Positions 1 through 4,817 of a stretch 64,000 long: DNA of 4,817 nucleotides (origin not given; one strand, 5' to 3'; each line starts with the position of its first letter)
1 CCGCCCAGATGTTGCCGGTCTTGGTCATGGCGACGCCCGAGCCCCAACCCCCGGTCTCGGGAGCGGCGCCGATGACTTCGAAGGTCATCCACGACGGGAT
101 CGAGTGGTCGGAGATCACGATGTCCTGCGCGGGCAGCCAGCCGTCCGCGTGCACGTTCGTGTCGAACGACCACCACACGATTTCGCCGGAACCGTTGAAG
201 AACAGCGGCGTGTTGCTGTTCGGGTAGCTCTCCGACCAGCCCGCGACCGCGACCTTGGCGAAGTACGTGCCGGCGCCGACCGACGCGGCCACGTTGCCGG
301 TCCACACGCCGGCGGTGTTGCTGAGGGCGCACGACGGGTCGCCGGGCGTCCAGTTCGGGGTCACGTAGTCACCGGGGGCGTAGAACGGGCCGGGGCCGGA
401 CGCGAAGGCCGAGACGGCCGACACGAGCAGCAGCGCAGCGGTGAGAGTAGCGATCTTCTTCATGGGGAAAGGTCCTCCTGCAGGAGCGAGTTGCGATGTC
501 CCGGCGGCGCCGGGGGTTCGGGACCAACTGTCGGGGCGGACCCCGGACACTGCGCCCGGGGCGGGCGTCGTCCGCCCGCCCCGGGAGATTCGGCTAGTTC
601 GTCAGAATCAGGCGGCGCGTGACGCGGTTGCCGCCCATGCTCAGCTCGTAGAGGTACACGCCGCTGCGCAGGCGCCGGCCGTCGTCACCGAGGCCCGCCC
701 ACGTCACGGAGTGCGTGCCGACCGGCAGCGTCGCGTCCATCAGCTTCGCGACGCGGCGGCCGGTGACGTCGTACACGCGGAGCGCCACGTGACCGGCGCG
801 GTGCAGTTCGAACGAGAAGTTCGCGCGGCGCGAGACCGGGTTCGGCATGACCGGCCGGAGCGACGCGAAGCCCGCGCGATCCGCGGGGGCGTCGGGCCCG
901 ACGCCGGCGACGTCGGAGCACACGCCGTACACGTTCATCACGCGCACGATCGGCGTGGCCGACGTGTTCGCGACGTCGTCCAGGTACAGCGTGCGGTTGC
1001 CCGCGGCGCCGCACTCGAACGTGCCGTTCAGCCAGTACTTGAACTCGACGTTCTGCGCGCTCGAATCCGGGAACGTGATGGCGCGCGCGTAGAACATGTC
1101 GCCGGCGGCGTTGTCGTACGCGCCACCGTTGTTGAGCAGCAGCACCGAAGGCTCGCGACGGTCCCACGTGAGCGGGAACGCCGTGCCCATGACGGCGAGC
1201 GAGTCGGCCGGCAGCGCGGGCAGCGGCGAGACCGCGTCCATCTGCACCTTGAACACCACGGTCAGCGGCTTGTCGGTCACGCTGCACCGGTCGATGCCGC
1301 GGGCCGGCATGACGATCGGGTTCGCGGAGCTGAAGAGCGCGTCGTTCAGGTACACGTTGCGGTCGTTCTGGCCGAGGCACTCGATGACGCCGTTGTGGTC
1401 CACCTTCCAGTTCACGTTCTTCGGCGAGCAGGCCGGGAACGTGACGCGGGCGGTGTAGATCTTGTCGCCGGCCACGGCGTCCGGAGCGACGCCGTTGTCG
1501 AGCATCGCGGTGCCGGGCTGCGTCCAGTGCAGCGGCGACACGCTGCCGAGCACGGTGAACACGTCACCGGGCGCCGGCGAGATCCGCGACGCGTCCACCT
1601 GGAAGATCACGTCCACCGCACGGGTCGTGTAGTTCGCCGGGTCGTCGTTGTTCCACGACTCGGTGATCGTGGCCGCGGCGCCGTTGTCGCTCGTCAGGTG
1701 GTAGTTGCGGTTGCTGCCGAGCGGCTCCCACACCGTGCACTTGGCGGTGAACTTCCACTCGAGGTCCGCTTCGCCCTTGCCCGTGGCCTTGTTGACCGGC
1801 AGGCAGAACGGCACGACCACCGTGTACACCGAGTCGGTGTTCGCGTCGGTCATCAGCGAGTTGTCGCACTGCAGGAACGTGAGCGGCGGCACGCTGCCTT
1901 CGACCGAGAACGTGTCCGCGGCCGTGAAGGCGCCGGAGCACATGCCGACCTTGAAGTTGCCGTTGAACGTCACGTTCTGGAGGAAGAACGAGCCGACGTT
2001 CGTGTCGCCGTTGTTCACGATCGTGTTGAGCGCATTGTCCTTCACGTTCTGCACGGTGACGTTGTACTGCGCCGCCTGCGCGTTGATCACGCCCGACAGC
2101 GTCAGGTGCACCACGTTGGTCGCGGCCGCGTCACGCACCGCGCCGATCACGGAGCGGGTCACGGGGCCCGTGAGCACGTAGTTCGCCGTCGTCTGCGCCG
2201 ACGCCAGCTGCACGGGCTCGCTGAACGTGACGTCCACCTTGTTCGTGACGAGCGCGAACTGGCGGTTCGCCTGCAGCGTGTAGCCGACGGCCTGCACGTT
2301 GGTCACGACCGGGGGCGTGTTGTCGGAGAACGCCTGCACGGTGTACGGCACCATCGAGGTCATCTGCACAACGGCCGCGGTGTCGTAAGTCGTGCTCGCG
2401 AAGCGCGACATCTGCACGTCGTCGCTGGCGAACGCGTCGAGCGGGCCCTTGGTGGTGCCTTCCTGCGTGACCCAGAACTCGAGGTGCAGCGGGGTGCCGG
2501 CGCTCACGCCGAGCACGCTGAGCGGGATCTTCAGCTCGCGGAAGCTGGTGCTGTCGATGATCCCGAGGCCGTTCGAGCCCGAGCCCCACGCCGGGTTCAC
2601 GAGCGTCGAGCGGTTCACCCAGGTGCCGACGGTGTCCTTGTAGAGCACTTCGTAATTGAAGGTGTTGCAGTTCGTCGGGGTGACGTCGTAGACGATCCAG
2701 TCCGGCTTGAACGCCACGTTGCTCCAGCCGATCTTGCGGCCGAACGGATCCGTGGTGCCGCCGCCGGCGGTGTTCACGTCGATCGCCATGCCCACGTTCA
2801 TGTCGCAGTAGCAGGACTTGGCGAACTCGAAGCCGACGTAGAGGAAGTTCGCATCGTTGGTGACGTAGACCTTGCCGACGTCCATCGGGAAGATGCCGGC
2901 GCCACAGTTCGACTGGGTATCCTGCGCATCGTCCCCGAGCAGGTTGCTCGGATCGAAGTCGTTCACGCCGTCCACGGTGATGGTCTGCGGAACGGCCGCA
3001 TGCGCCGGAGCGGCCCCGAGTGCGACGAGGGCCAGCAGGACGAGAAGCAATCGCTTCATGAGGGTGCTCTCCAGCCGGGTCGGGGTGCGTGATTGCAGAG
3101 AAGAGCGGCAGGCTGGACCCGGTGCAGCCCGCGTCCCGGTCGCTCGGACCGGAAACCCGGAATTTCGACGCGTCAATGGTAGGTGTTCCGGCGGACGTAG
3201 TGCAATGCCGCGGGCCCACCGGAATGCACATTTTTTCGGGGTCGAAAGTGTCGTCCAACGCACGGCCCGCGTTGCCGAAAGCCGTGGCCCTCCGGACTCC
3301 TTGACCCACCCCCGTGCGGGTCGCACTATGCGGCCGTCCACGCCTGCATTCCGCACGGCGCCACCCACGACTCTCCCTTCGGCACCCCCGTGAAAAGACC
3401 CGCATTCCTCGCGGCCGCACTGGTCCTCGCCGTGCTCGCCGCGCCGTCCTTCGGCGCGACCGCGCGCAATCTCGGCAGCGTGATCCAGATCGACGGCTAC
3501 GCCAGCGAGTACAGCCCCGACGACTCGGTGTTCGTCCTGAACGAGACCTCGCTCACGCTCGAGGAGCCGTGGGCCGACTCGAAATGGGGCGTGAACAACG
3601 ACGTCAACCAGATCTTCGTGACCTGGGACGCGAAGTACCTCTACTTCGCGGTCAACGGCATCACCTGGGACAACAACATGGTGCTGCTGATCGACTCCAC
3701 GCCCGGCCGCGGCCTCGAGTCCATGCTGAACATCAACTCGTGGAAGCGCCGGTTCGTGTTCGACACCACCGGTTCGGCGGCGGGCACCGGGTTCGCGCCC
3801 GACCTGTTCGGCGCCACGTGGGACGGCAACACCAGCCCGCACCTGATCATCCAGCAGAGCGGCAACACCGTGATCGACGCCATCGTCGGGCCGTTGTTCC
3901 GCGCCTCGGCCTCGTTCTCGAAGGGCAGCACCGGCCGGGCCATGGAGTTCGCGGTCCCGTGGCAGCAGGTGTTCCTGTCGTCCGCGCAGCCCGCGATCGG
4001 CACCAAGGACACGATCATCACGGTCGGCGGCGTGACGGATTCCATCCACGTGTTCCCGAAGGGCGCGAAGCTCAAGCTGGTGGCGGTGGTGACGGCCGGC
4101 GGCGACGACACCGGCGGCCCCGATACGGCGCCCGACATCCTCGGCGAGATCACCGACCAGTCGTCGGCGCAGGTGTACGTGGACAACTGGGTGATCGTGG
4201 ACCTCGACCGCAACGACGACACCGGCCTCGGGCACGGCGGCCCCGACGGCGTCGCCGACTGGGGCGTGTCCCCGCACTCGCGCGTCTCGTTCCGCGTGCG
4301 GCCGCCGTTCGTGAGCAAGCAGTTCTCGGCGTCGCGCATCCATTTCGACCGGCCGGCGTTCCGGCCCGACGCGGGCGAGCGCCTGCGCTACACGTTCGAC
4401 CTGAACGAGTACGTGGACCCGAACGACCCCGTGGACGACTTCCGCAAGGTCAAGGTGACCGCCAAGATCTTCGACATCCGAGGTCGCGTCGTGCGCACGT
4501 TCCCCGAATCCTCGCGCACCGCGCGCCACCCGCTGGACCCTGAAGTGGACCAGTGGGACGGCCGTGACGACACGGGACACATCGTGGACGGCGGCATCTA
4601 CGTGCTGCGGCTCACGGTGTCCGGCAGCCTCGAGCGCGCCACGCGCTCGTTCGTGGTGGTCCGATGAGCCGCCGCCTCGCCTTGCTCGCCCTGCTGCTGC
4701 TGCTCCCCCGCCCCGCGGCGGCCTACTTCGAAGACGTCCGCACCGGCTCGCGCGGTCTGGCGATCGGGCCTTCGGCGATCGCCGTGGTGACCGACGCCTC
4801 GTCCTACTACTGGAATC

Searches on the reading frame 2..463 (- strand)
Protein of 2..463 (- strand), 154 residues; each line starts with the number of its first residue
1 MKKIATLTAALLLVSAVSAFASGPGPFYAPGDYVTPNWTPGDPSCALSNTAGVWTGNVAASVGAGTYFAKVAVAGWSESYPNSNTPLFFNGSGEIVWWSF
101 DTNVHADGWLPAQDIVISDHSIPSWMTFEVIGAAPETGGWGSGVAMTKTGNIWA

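Call 64: search_protein_families(library=pfam, proteins=[window:2-463:-], max_evalue=1)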
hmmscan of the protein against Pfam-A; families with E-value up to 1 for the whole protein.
seq(154 aa): 1 family
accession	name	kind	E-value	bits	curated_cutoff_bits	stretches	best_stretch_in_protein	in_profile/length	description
PF22058.2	X25_BaPul_like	-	1.1e-05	25.9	27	1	37-104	17-84/87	Pullulanase X25 domain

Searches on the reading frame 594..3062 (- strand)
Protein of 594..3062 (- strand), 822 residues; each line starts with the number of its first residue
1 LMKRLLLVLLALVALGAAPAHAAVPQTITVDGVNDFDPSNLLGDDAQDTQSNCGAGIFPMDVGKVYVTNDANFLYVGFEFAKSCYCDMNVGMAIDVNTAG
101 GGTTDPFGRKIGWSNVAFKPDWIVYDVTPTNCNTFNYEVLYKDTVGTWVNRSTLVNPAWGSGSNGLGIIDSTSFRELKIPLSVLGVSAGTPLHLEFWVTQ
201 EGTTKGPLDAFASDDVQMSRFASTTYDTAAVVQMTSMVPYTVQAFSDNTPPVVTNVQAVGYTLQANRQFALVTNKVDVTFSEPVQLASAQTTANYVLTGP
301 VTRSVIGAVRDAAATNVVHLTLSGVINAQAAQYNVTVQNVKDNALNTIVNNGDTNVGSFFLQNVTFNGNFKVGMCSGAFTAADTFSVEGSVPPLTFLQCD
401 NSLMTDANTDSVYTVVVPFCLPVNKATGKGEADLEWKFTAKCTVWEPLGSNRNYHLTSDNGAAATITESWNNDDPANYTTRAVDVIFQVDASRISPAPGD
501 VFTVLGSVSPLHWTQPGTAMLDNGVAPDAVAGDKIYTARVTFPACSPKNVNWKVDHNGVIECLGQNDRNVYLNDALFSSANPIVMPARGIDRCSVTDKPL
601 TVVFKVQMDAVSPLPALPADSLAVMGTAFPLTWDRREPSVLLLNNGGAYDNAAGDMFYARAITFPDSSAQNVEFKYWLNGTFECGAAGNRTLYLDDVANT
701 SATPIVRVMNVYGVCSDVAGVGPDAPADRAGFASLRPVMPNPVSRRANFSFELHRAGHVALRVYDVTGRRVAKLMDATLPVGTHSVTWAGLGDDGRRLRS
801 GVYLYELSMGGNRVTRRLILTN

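Call 9: search_protein_families(library=pfam, proteins=[window:594-3020:-], max_evalue=0.001)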
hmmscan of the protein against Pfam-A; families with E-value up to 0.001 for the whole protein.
window:594-3020:- (808 aa): 3 families
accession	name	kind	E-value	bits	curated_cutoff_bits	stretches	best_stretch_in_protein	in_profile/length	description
PF13860.13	FlgD_ig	-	1e-07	32.3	27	1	735-793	12-73/79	FlgD Ig-like domain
PF13205.12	Big_5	-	0.00025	22.2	23.6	1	233-334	1-95/105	Bacterial Ig-like domain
PF18962.6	Por_Secre_tail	-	0.00077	20.1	27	0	725-805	2-74/75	Secretion system C-terminal sorting domain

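Call 10: search_protein_families(library=ncbifam, proteins=[window:594-3020:-], max_evalue=0.1)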
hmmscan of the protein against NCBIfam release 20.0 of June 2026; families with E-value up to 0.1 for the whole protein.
window:594-3020:- (808 aa): 7 families
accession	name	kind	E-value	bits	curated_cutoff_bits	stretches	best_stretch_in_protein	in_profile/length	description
NF033707.1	T9SS_sortase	equivalog_domain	1.2e-07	29.8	420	1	724-795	1001-1077/1095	type IX secretion system sortase PorU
TIGR04183.1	Por_Secre_tail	domain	2.2e-07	30.8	23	1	724-805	1-70/72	T9SS type A sorting domain-containing protein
NF041940.1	choice_anch_X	domain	2.5e-05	23.9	25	1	506-529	3-26/37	choice-of-anchor X domain-containing protein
NF009453.0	PRK12813.1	equivalog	0.00029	20.5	264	1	741-793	122-171/223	flagellar basal body rod modification protein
NF038113.1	T9SSA_dep_M36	equivalog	0.00055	18.2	885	1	724-806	795-868/869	T9SS-dependent M36 family metallopeptidase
NF005176.1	PRK06655.1-1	equivalog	0.00092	19.2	230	1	741-794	95-148/197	flagellar hook assembly protein FlgD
NF009277.0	PRK12634.1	equivalog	0.082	13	333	0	741-789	120-168/221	flagellar basal body rod modification protein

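Call 64: search_protein_families(library=pfam, proteins=[window:594-3062:-], max_evalue=1)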
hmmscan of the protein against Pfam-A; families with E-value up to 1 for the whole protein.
window:594-3062:- (822 aa): 5 families
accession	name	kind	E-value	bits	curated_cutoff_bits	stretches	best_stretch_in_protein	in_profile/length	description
PF13860.13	FlgD_ig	-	1.1e-07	32.2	27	1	749-807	12-73/79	FlgD Ig-like domain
PF13205.12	Big_5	-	0.00025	22.2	23.6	1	247-348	1-95/105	Bacterial Ig-like domain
PF18962.6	Por_Secre_tail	-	0.00081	20.1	27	1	739-819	2-74/75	Secretion system C-terminal sorting domain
PF04234.18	CopC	-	0.0013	20.2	23.3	1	264-341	10-78/92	CopC domain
PF04079.22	SMC_ScpB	-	0.034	14.2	27.4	1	253-329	49-127/160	Segregation and condensation complex subunit ScpB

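Call 71: search_solved_structures(query=A7, max_evalue=10)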
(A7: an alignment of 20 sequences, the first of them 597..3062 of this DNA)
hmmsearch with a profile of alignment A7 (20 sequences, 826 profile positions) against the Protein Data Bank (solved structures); distinct sequences matched with E-value up to 10: 7.
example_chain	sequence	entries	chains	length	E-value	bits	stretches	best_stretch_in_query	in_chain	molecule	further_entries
7eh9_A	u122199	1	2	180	9.4e-06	27.1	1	749-813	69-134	Basal-body rod modification protein FlgD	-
6za2_A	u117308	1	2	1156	9.5e-06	27.1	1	742-815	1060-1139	Por secretion system protein porU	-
7bhq_A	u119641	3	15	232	1.4e-05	26.5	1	749-813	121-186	Basal-body rod modification protein FlgD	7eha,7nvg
3c12_A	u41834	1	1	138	0.00064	21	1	757-809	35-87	Flagellar protein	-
3osv_A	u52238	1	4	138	0.0013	20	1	760-813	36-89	Flagellar basal-body rod modification protein FlgD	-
5m11_A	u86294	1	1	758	0.18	12.9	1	743-811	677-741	Immunoreactive 84kD antigen PG93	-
9khx_X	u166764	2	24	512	0.8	10.8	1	89-115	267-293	Portal protein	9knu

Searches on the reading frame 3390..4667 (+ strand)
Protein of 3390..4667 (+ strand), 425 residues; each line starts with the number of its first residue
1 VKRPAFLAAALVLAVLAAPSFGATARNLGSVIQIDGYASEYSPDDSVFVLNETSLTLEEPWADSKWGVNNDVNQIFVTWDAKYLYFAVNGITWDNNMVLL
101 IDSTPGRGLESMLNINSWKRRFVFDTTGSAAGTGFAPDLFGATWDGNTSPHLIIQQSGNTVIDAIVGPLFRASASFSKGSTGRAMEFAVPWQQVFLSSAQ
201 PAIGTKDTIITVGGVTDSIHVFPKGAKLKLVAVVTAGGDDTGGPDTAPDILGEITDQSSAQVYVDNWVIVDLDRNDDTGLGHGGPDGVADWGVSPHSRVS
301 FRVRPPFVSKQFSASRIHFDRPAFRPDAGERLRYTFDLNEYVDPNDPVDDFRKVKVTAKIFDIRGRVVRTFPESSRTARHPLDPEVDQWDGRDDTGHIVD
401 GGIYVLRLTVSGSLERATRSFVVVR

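Call 7: search_protein_families(library=pfam, proteins=[window:3390-4667:+], max_evalue=0.01)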
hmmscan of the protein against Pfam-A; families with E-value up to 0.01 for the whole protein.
window:3390-4667:+ (425 aa): 0 families

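Call 10: search_protein_families(library=ncbifam, proteins=[window:3390-4667:+], max_evalue=0.1)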
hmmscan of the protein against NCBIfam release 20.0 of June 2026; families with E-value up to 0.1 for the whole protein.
window:3390-4667:+ (425 aa): 3 families
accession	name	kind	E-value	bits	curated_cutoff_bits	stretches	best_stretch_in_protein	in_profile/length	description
NF033707.1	T9SS_sortase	equivalog_domain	3e-05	21.9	420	1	352-415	1021-1082/1095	type IX secretion system sortase PorU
NF009276.0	PRK12633.1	equivalog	0.00065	19.5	383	1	354-411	129-182/234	flagellar basal body rod modification protein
NF053608.1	Lsa66_OmpA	equivalog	0.053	11.9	700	1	360-411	183-229/581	fibronectin-binding adhesin Lsa66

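Call 33: search_solved_structures(query=A4, max_evalue=10)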
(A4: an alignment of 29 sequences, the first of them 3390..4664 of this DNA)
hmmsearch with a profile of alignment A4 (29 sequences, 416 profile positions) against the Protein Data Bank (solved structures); distinct sequences matched with E-value up to 10: 12.
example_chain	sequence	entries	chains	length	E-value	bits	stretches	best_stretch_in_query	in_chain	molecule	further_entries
3osv_A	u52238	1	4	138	0.0013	20.9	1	342-396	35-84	Flagellar basal-body rod modification protein FlgD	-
1xf1_A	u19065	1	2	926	0.002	20.3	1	345-405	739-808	C5a peptidase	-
8bty_A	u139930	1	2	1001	0.0022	20.1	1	345-405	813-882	C5a peptidase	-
7eh9_A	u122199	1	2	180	0.0051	18.9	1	345-404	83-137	Basal-body rod modification protein FlgD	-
3eif_A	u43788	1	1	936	0.0056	18.8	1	345-405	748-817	C5a peptidase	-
7bj3_A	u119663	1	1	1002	0.0061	18.7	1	345-405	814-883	C5a peptidase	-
7yzx_A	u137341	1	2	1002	0.0061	18.7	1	345-405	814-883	C5a peptidase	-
7bhq_A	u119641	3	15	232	0.0079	18.3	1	345-404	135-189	Basal-body rod modification protein FlgD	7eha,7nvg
6za2_A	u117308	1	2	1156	0.035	16.2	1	315-414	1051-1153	Por secretion system protein porU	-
3c12_A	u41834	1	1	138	0.52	12.3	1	345-399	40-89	Flagellar protein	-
8jov_G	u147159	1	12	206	0.76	11.8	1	197-251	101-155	gp81 of phage GP4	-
4hdi_H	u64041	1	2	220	0.86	11.6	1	208-249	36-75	Ig heavy chain V region RF, Ig gamma-3 chain C region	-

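Call 55: search_protein_families(library=pfam, alignment_id=A4, max_evalue=1)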
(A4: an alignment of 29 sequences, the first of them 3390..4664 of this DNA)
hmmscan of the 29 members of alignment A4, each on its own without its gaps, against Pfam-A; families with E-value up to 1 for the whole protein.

A. member 1, window:3390-4664:+ (425 aa): 1 family
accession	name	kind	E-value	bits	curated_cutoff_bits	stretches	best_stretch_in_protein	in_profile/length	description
PF13860.13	FlgD_ig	-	0.018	15.5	27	1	355-411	24-76/79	FlgD Ig-like domain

B. families by the number of members that match (of 29 scanned): 7 families
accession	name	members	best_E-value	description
PF13860.13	FlgD_ig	19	0.00066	FlgD Ig-like domain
PF13585.12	CHU_C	4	0.013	CHU_C Type IX secretion signal domain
PF18962.6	Por_Secre_tail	3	0.0015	Secretion system C-terminal sorting domain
PF10282.15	Lactonase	2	0.04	Lactonase, 7-bladed beta-propeller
PF11271.13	PorA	1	0.11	Porin PorA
PF24239.1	DUF7447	1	0.12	Family of unknown function (DUF7447)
PF09088.17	MIF4G_like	1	0.15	MIF4G like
